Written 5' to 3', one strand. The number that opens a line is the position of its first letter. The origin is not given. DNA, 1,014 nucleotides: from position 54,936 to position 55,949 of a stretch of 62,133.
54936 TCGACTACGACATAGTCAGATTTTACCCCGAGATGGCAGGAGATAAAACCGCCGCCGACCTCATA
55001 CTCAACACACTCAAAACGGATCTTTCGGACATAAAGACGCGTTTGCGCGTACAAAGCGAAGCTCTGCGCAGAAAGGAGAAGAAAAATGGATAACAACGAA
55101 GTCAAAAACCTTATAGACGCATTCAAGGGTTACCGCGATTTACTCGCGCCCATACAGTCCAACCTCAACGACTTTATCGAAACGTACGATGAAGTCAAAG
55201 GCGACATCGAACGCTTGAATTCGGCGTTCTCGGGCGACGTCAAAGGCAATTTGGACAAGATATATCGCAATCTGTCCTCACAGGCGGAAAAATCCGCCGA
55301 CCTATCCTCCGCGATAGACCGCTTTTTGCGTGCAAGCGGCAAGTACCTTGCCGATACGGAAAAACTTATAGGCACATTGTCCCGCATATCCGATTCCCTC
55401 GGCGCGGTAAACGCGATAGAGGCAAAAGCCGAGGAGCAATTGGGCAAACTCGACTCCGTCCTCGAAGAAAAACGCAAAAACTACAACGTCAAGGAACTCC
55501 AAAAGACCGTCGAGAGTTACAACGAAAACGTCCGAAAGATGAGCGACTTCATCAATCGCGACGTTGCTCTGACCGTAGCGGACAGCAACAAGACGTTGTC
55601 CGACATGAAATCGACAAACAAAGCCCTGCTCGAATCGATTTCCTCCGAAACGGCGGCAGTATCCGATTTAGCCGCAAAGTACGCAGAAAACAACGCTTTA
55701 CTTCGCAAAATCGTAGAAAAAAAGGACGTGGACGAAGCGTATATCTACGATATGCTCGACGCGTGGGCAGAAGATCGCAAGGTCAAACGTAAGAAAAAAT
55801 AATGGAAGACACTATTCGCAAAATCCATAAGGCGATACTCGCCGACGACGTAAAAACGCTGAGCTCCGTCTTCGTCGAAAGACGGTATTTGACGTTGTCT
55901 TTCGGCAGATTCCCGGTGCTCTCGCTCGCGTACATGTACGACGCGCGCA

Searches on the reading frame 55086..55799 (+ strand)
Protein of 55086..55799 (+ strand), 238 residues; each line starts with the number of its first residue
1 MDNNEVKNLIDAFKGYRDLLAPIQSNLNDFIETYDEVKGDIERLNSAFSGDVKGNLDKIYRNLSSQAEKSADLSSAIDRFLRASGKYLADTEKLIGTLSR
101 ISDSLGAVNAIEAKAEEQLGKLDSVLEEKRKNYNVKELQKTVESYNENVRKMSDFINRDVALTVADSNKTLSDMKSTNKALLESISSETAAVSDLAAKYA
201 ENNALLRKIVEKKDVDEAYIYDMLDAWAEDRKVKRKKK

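Call 15: search_protein_families(library=pfam, proteins=[window:55086-55799:+], max_evalue=0.1)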
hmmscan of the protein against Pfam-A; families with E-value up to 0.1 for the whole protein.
window:55086-55799:+ (238 aa): 16 families
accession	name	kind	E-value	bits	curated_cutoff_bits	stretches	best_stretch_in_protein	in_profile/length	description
PF19111.5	DUF5798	-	0.00097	19.7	27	1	169-223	22-76/89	Family of unknown function (DUF5798)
PF06103.16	DUF948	-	0.0057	17.2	37.2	0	136-181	22-70/89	Bacterial protein of unknown function (DUF948)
PF06419.17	COG6_N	-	0.0064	17.1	27.4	0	79-126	23-70/114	Conserved oligomeric complex COG6, N-terminal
PF04108.17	ATG17_like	-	0.0072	16.3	43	1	3-197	111-296/355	Autophagy protein ATG17-like domain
PF06013.18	WXG100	-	0.0094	16.6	27.3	0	35-92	28-85/86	Proteins of 100 residues with WXG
PF05008.21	V-SNARE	-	0.025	15.5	25.9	0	109-153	13-56/92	Vesicle transport v-SNARE protein N-terminus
PF10241.14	KxDL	-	0.026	15.2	27.2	0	163-209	14-60/86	Uncharacterized conserved protein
PF04906.18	Tweety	-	0.027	13.6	31.8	1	101-165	126-192/431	Tweety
PF07851.19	TMEM120A-B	-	0.028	14.1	29.8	0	132-209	8-85/324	TMEM120A/B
PF24615.2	Spectrin_Anc-1_2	-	0.036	14.7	28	0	106-151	7-52/105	Nuclear anchorage protein 1, spectrin repeat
PF20292.4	MC7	-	0.041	14.4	27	0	119-150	13-45/69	ABC-three component (ABC-3C) system Middle Component 7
PF11260.13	Spidroin_MaSp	-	0.042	14.6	25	0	132-187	12-67/85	Major ampullate spidroin 1 and 2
PF10303.14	DUF2408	-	0.056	14.5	25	0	118-199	34-103/130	Protein of unknown function (DUF2408)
PF05478.16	Prominin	-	0.06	11.9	34.3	1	23-177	251-405/799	Prominin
PF07464.16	ApoLp-III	-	0.064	13.8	36.3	0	110-202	40-138/146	Apolipophorin-III precursor (apoLp-III)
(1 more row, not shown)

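Call 16: search_protein_families(library=padloc, proteins=[window:55086-55799:+], max_evalue=0.1)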
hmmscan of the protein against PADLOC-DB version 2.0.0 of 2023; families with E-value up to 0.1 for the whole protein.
window:55086-55799:+ (238 aa): 5 families
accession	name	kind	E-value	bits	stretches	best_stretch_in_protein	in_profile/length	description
PDLC03865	LmuB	-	0.00017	17.9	1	17-214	623-823/1007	-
PDLC03867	LmuB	-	0.00075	16.1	1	36-138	346-447/605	-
PDLC00578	JetC3|JetC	-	0.00099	14.9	1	27-204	870-1039/1451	DUF3584 domain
PDLC03859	LmuB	-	0.002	15.4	1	5-177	347-514/611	-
PDLC00647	ZorA3|ZorA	-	0.0073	12.8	1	41-119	659-734/780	MotA/ExbB/TolQ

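Call 35: search_protein_families(library=ncbifam, proteins=[window:55086-55799:+], max_evalue=0.1)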
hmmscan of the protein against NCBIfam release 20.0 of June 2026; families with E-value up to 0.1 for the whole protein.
window:55086-55799:+ (238 aa): 7 families
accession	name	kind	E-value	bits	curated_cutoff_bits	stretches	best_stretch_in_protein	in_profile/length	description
NF047515.1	SpiroCoCo_C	equivalog_domain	0.00029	20.1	125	1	4-157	45-190/313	SpiroCoCo family coiled-coil protein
NF007368.0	PRK09866.1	equivalog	0.0096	14.2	1146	1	115-210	458-550/742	clamp-binding protein CrfC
TIGR03464.1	HpnC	equivalog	0.011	15.3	250.45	1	175-235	45-104/267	squalene synthase HpnC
TIGR00996.1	Mtu_fam_mce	paralog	0.015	14.5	140.5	1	6-91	176-260/291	MCE family protein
TIGR04527.1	mycoplas_twoTM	subfamily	0.021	14.5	125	1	17-157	53-171/248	MG_279/MG_280 family protein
NF006465.1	PRK08868.1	equivalog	0.027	14.9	154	1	73-164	6-93/134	flagellar protein FlaG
NF058675.1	RcGTA_tape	equivalog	0.031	14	220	0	4-60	12-68/220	RcGTA-type gene transfer agent tail tape measure protein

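Call 50: find_related_loci(query=A5, collection=viral_contigs, flank=10000)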
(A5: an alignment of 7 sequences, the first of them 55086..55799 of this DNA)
Query A5 (238 aa) in viral_contigs; peptide patterns used: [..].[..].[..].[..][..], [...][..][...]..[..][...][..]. (x = any residue, [..] = any of these).
124 stretches matched a pattern, but none encodes a relative of the query by tblastn (E <= 1e-3).

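Call 51: find_related_loci(query=A5, collection=metagenome_contigs, flank=9000)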
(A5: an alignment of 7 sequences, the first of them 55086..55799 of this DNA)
Query A5 (238 aa) in metagenome_contigs; peptide patterns used: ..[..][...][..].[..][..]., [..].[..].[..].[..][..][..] (x = any residue, [..] = any of these).
271 stretches matched a pattern; 35 encode a relative of the query (tblastn E <= 1e-3); 35 distinct loci.
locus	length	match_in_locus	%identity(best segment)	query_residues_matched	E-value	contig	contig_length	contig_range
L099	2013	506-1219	59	1-238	7e-98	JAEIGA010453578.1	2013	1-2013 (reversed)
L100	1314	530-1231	54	1-234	4e-88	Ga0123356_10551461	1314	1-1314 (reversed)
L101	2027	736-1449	52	1-238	7e-82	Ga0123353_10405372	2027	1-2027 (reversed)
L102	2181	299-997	48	1-233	7e-79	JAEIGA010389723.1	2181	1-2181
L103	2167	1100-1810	49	1-237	5e-79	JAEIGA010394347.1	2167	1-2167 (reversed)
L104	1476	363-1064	49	1-234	2e-80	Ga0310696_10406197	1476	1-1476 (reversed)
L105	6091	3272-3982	50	1-237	3e-75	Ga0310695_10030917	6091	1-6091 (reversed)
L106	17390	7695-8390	51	6-237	6e-74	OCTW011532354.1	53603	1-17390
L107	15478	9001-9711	47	1-237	5e-73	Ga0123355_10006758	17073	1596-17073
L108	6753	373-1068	50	6-237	6e-72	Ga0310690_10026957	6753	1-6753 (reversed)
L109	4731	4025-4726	48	1-234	1e-71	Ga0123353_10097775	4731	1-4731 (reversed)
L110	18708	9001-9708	46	1-236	7e-71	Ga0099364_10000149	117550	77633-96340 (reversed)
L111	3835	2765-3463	50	5-237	4e-71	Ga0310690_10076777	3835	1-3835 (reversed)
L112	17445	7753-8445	47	1-231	1e-70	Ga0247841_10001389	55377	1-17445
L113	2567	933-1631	46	1-233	2e-71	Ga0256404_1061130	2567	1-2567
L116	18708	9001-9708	46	1-236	2e-69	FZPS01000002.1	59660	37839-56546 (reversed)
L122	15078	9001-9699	42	5-237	4e-61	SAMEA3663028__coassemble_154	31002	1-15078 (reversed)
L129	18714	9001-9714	34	1-238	2e-51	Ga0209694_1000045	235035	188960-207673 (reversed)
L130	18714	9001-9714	35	1-238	2e-50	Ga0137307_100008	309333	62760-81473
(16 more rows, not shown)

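Call 81: search_protein_representatives(protein=window:55086-55799:+)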
Query: 238 residues. Proteins with E-value up to 0.001 (for the whole library): 73; up to 1e-10: 41; up to 1e-30: 17. The best 73 are listed.
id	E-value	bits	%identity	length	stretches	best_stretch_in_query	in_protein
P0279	1.0e-64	234.8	48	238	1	4-237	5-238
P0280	5.5e-57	209.6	46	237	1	3-237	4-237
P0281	6.6e-57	209.3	44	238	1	1-238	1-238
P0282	1.1e-56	208.6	41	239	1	3-238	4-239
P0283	1.3e-55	205.1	41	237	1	1-236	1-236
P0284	9.6e-54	199.0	41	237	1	1-237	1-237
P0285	1.1e-51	192.3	42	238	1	5-237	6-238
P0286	1.2e-50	188.8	39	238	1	4-237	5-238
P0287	7.1e-50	186.3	41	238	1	1-238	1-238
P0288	4.8e-49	183.6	41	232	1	4-232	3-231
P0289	5.6e-49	183.4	52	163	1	1-161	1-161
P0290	1.4e-41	159.2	37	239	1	2-238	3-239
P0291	1.4e-40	155.9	52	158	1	83-238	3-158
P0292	2.6e-40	155.1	38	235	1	4-237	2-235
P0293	4.3e-39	151.1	47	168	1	1-154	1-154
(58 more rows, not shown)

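Call 83: search_protein_families(library=phrogs, proteins=[window:55086-55799:+], max_evalue=0.001)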
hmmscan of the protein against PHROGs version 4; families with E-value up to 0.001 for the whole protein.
window:55086-55799:+ (238 aa): 2 families
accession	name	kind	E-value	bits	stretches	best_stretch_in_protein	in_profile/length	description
phrog_5553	-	unknown function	0.00086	20.5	0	18-70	14-65/114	-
phrog_184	-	tail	0.00096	19.4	0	30-199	156-313/411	baseplate hub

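Call 89: search_protein_families(library=pfam, proteins=[L110:3881-5620:+, L110:11814-14081:+, L112:2385-3785:+, L112:3793-4332:-, L112:10683-11393:-, L116:3061-4167:+, L116:4184-5353:+, L116:12030-15605:+, L122:3703-4419:+, L122:4433-5734:+], max_evalue=0.00001)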
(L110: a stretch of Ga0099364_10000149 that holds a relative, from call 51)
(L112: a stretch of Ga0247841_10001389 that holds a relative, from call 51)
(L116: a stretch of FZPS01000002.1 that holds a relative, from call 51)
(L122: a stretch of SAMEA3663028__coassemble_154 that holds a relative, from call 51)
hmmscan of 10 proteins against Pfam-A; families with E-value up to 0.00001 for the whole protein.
L110:3881-5620:+ (580 aa): 0 families

L110:11814-14081:+ (756 aa): 6 families
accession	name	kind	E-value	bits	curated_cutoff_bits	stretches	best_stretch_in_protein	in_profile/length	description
PF00501.34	AMP-binding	-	7.1e-67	226.3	29.9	1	253-622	6-384/384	AMP-binding enzyme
PF13193.12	AMP-binding_C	-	5e-21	75.8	24.5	1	672-750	1-76/76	AMP-binding enzyme C-terminal domain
PF07883.17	Cupin_2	-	2.8e-10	40.2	27.2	1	130-189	11-70/70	Cupin domain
PF12844.13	HTH_19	-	7.8e-10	39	30.2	1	14-73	3-62/64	Helix-turn-helix domain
PF13560.12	HTH_31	-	1.7e-07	31.9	27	1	11-65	2-57/64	Helix-turn-helix domain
PF01381.28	HTH_3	-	2.7e-06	27.8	23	1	15-69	1-55/55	Helix-turn-helix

L112:2385-3785:+ (467 aa): 2 families
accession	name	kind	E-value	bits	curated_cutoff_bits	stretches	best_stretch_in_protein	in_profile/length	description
PF19817.4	DUF6300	-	1.6e-07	31.8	27.8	0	117-178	5-68/110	Family of unknown function (DUF6300)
PF08305.17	NPCBM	-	1.6e-06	28.6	23.9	0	293-312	53-72/137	NPCBM/NEW2 domain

L112:3793-4332:- (180 aa): 4 families
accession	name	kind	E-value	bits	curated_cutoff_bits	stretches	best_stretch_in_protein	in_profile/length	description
PF03602.21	Cons_hypoth95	-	3.8e-47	160.8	24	1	1-171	1-176/182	Conserved hypothetical protein 95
PF13847.12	Methyltransf_31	-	4.8e-12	46.2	27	1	41-152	3-113/145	Methyltransferase domain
PF05175.20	MTS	-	5.5e-09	36.3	23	1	37-144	28-134/170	Methyltransferase small domain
PF09445.16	Methyltransf_15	-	2.3e-06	27.7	22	1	44-122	3-81/165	RNA cap guanine-N2 methyltransferase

L112:10683-11393:- (237 aa): 1 family
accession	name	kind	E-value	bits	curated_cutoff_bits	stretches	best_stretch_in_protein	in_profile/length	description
PF08713.17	DNA_alkylation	-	7.1e-09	36.1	21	1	51-214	39-210/213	DNA alkylation repair enzyme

L116:3061-4167:+ (369 aa): 1 family
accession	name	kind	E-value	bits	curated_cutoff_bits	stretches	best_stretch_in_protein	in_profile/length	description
PF02615.19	Ldh_2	-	7e-126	420.3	38.8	1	7-350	1-331/333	Malate/L-lactate dehydrogenase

L116:4184-5353:+ (390 aa): 2 families
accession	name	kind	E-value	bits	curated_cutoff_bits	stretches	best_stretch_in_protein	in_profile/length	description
PF00390.24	malic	-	1.4e-30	106.9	23.1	1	17-148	3-182/182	Malic enzyme, N-terminal domain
PF03949.21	Malic_M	-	1.1e-27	97.4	23.5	1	162-382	3-257/258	Malic enzyme, NAD binding domain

L116:12030-15605:+ (1192 aa): 5 families
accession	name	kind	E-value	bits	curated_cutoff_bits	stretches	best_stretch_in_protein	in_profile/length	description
PF02463.25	SMC_N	-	3e-61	207.1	40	1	3-1178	2-220/220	RecF/RecN/SMC N terminal domain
PF06470.18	SMC_hinge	-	1.2e-26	93.8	22.5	1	524-641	2-115/116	SMC proteins Flexible Hinge Domain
PF13476.12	AAA_23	-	4.6e-21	76.8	27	1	5-256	1-200/201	AAA domain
PF13175.12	AAA_15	-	1e-11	45.5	32.1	1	1-300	1-276/374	AAA ATPase domain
PF13304.12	AAA_21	-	3.8e-10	40.8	27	0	26-113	1-107/304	AAA domain, putative AbiEii toxin, Type IV TA system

L122:3703-4419:+ (239 aa): 2 families
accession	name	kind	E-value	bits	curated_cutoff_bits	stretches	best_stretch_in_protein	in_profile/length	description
PF00072.30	Response_reg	-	1.3e-16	61.2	30.2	1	4-119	1-110/111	Response regulator receiver domain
PF04397.21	LytTR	-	8.4e-07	29.6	22.6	1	142-229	3-94/98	LytTr DNA-binding domain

L122:4433-5734:+ (434 aa): 1 family
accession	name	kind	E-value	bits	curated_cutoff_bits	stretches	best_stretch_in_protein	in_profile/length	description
PF14501.12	HATPase_c_5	-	1.4e-17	63.9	22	1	331-432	3-101/102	GHKL domain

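Call 90: search_protein_families(library=pfam, proteins=[L122:11777-12571:+, L129:3601-4566:+, L129:4593-5228:+, L129:11888-12343:+, L129:12449-14203:+, L130:3090-4505:+, L130:4820-5638:+, L130:12123-12797:+, L107:951-2672:+, L107:11968-12522:+], max_evalue=0.00001)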
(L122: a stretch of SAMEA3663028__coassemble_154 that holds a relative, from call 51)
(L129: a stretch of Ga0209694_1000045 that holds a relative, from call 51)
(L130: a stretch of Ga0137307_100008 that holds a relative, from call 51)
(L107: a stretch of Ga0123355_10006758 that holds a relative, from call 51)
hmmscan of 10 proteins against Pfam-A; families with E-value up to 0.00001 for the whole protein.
L122:11777-12571:+ (265 aa): 6 families
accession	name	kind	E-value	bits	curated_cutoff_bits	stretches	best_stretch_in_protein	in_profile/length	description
PF08241.18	Methyltransf_11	-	3.8e-15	56.7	21.2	1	55-150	1-95/95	Methyltransferase domain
PF13649.12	Methyltransf_25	-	2.3e-14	54.3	27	1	54-146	1-97/97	Methyltransferase domain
PF13847.12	Methyltransf_31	-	1.4e-11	44.7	27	1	49-167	2-120/145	Methyltransferase domain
PF13489.12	Methyltransf_23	-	6.1e-10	39.5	27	1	39-209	10-159/164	Methyltransferase domain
PF08242.18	Methyltransf_12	-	7.2e-08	33.5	30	1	55-147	1-97/98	Methyltransferase domain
PF05175.20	MTS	-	1.1e-06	28.8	23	1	44-150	25-138/170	Methyltransferase small domain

L129:3601-4566:+ (322 aa): 0 families

L129:4593-5228:+ (212 aa): 0 families

L129:11888-12343:+ (152 aa): 3 families
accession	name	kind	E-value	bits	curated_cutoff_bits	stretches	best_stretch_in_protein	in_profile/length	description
PF12802.13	MarR_2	-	2.4e-07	31.3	27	1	36-86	10-60/61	MarR family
PF01047.28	MarR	-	2.4e-07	31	24.6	1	44-88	15-59/59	MarR family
PF22381.2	Staph_reg_Sar_Rot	-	5.5e-07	30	27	1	52-103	36-85/85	Transcriptional regulator SarA/Rot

L129:12449-14203:+ (585 aa): 2 families
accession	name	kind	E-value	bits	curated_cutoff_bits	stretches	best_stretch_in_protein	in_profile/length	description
PF00005.33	ABC_tran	-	3.8e-30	105.7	25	1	358-507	2-136/137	ABC transporter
PF00664.28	ABC_membrane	-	1.6e-29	103.9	28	1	17-293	1-273/274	ABC transporter transmembrane region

L130:3090-4505:+ (472 aa): 2 families
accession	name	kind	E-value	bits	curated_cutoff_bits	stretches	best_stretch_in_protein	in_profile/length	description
PF03600.22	CitMHS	-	8.7e-41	140.5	31.9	1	74-399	12-317/336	Citrate transporter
PF02040.21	ArsB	-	3.1e-27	96.4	22.2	1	77-465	26-419/423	Arsenical pump membrane protein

L130:4820-5638:+ (273 aa): 1 family
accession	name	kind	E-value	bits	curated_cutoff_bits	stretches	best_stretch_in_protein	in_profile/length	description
PF00248.27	Aldo_ket_red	-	1.1e-47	163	24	2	14-202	3-200/291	Aldo/keto reductase family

L130:12123-12797:+ (225 aa): 1 family
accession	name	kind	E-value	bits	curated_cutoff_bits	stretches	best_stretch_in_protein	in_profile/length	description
PF02308.21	MgtC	-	9.7e-37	126.4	31.4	1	17-138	1-115/121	MgtC family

L107:951-2672:+ (574 aa): 1 family
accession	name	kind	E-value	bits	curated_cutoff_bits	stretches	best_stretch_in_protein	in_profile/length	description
PF04237.18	YjbR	-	4e-08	34.3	30.1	0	256-329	17-86/88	YjbR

L107:11968-12522:+ (185 aa): 1 family
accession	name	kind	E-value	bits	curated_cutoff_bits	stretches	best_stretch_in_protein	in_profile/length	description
PF00584.25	SecE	-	8e-12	45.4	22.7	1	125-176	1-52/55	SecE/Sec61-gamma subunits of protein translocation complex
